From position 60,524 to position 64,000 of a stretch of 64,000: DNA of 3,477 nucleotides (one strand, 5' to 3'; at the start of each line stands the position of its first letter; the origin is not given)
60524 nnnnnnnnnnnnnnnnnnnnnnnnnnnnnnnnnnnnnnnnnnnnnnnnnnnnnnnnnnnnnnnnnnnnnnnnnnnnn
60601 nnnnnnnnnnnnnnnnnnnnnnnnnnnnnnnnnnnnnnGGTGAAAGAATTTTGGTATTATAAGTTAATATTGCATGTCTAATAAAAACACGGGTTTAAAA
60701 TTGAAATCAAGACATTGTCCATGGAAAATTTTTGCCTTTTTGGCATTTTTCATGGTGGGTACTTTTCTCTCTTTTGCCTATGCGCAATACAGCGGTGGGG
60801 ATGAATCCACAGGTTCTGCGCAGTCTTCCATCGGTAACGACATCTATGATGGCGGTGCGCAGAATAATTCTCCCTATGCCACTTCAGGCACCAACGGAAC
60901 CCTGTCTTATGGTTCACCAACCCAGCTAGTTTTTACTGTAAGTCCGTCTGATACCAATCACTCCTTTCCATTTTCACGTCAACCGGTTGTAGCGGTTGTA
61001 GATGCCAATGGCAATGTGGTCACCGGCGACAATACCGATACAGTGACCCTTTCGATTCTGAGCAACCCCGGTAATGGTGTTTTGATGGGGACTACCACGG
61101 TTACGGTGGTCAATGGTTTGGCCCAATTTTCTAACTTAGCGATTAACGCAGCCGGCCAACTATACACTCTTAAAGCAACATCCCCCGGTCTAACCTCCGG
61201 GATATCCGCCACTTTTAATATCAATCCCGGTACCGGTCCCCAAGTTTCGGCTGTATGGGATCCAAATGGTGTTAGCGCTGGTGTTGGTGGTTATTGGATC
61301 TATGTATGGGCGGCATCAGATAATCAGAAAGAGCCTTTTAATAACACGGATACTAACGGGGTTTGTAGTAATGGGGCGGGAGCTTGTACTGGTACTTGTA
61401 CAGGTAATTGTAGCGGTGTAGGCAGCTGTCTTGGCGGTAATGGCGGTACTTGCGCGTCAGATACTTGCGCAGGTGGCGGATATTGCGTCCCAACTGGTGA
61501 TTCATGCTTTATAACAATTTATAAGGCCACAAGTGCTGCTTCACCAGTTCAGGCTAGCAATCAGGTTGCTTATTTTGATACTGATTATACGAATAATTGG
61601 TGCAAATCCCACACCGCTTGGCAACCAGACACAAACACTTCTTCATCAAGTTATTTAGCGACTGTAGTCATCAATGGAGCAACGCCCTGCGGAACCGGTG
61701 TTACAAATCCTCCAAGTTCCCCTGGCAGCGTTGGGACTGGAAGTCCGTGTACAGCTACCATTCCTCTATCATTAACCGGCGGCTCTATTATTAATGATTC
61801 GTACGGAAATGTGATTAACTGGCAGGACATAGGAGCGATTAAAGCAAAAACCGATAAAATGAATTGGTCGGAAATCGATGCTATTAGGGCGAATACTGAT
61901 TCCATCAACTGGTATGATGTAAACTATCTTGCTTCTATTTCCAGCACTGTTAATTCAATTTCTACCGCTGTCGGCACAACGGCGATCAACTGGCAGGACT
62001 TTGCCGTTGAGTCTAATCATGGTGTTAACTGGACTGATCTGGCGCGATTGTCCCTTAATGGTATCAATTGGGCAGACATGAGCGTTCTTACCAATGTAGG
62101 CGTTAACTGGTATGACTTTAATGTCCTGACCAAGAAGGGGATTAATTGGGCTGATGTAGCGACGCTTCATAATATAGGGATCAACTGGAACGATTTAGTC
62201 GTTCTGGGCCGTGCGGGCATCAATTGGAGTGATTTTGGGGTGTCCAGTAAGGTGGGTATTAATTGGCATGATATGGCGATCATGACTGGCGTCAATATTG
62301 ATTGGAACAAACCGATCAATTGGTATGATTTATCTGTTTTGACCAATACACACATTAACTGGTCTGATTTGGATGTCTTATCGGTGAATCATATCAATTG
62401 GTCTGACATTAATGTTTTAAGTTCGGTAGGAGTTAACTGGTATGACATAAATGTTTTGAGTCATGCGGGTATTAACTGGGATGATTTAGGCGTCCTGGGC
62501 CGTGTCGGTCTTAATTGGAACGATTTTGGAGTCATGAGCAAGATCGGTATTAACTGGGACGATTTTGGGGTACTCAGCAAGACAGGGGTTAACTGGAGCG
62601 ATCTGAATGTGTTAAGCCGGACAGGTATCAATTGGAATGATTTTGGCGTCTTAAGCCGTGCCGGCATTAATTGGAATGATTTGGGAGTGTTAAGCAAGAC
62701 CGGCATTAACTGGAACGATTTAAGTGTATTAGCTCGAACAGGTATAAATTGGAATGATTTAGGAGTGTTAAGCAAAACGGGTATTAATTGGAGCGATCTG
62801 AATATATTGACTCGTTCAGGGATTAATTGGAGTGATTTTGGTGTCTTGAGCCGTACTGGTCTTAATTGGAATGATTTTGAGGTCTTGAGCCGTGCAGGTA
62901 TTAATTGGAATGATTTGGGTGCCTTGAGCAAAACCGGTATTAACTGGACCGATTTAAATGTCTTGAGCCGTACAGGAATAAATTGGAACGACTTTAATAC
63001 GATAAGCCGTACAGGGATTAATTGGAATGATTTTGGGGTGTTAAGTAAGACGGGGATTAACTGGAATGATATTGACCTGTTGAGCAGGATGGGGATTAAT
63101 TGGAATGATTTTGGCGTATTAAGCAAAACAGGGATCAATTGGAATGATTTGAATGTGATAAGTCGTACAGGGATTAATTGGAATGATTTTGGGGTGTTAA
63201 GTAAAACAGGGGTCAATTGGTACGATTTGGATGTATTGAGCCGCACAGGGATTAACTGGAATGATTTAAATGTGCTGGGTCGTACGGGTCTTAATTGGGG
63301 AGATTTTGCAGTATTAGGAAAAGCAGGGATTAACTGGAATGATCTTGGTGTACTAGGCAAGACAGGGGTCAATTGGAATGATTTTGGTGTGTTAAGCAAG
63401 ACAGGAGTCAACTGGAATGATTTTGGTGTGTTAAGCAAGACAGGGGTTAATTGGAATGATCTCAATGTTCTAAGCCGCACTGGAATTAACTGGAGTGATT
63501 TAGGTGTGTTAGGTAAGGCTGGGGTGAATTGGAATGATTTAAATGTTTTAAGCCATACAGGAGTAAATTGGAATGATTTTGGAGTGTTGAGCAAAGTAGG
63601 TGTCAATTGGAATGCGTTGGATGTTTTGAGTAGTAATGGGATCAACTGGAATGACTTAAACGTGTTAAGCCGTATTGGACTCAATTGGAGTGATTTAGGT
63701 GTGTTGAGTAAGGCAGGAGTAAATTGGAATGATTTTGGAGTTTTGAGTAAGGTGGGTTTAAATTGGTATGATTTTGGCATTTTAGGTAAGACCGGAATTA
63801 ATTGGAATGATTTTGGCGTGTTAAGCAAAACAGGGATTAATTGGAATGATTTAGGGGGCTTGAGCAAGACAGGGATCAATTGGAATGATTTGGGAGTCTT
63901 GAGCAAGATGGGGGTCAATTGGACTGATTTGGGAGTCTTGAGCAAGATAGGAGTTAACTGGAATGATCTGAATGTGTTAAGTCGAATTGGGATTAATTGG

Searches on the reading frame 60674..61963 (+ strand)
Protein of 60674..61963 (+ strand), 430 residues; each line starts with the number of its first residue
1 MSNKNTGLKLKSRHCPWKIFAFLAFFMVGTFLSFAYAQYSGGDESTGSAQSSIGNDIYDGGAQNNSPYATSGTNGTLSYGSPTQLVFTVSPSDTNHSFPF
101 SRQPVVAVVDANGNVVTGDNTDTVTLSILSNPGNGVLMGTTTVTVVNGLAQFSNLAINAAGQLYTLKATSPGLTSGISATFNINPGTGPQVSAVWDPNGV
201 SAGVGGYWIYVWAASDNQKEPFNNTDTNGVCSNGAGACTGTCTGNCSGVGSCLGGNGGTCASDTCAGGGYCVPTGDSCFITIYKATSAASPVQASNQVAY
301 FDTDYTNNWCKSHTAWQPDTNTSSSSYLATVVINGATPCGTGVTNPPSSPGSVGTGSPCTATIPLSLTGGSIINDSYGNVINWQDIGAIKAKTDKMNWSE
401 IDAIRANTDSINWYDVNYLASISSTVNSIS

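Call 53: find_homologous_proteins(query=window:60674-61963:+)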
Query window:60674-61963:+ (430 aa): 33 proteins with E <= 0.001 among 8000 candidates.
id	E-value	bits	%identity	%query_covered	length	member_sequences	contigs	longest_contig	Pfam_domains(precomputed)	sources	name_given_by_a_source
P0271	1.2e-144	501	59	95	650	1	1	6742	-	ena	-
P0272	5.1e-119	416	55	99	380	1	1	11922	-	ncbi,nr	ncbi:MAG: hypothetical protein KGJ95_09910, partial [Candidatus Omnitrophica bacterium]|nr:hypotheti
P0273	1.1e-99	352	51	90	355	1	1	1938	-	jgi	-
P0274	6.6e-86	307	75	47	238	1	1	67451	-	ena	-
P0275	3.5e-71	259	49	75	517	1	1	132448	-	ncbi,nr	ncbi:MAG: hypothetical protein HQL12_05740, partial [Candidatus Omnitrophica bacterium]|nr:hypotheti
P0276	5.0e-60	222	51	51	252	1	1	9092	-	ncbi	-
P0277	1.4e-57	214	36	100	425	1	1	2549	-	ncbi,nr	ncbi:MAG: hypothetical protein GX606_07340, partial [Elusimicrobia bacterium]|nr:hypothetical protei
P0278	2.0e-51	193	34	96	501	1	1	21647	-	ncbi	ncbi:MAG: hypothetical protein V2A70_03420, partial [Candidatus Omnitrophota bacterium]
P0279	8.4e-39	152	39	34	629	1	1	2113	-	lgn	-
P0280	3.4e-35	140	48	27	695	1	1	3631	PF20029.6,PF12138.15,PF26198.1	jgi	jgi:hypothetical protein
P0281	2.2e-34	137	38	27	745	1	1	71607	PF02369.23,PF13620.13,PF26198.1,PF09134.17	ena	-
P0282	5.1e-33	133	40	30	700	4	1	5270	PF12138.15,PF26198.1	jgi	jgi:Spherulation-specific family 4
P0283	4.7e-31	126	40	30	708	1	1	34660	PF12138.15,PF26198.1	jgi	jgi:hypothetical protein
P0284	1.2e-30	125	42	26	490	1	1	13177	PF02369.23,PF18565.8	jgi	jgi:hypothetical protein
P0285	4.7e-30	123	36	30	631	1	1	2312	-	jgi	jgi:hypothetical protein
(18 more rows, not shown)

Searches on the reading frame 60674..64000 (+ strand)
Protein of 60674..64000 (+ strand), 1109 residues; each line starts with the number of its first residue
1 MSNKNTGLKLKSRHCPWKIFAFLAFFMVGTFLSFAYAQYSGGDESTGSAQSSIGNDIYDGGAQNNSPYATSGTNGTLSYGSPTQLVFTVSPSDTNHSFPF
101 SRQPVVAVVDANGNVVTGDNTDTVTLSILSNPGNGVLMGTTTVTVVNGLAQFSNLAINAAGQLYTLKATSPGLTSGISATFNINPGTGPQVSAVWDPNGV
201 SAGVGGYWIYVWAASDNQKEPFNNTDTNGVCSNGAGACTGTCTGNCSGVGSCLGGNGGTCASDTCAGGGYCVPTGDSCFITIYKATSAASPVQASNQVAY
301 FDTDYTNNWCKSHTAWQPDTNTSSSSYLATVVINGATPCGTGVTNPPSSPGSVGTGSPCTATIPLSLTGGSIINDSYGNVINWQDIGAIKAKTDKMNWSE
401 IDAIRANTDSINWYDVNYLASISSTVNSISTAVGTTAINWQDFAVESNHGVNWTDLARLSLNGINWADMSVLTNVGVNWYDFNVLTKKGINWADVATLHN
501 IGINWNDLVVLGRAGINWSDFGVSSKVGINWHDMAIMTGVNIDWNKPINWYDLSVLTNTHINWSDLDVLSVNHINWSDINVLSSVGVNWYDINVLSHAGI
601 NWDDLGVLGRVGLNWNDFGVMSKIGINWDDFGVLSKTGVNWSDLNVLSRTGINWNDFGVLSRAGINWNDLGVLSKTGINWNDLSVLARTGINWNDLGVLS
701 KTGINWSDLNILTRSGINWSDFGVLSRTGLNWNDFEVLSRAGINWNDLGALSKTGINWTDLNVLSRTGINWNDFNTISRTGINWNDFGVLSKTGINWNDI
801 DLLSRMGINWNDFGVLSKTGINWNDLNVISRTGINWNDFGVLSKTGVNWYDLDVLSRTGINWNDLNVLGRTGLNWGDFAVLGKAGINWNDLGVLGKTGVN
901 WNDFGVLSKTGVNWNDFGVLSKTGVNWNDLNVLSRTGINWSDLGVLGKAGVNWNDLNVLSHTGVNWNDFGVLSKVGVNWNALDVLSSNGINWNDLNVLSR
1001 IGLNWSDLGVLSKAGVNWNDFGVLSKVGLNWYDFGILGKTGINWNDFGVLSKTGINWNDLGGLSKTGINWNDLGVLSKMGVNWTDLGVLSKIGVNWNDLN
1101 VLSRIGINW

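Call 9: search_protein_families(library=pfam, proteins=[window:60674-64000:+], max_evalue=0.01)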
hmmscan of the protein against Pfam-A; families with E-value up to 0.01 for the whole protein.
window:60674-64000:+ (1109 aa): 1 family
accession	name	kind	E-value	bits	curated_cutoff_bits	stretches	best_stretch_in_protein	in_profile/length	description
PF25533.1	Lysostaphin_N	-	0.0019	18.7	60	0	632-724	10-102/103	Lysostaphin, N-terminal domain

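Call 20: search_protein_families(library=ncbifam, proteins=[window:60674-64000:+], max_evalue=0.01)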
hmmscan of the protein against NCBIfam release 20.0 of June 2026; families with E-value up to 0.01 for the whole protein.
window:60674-64000:+ (1109 aa): 1 family
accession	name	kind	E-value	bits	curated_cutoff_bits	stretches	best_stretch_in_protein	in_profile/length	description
TIGR02467.1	CbiE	equivalog_domain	2e-11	43.8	92.9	0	422-463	97-138/204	precorrin-6y C5,15-methyltransferase (decarboxylating) subunit CbiE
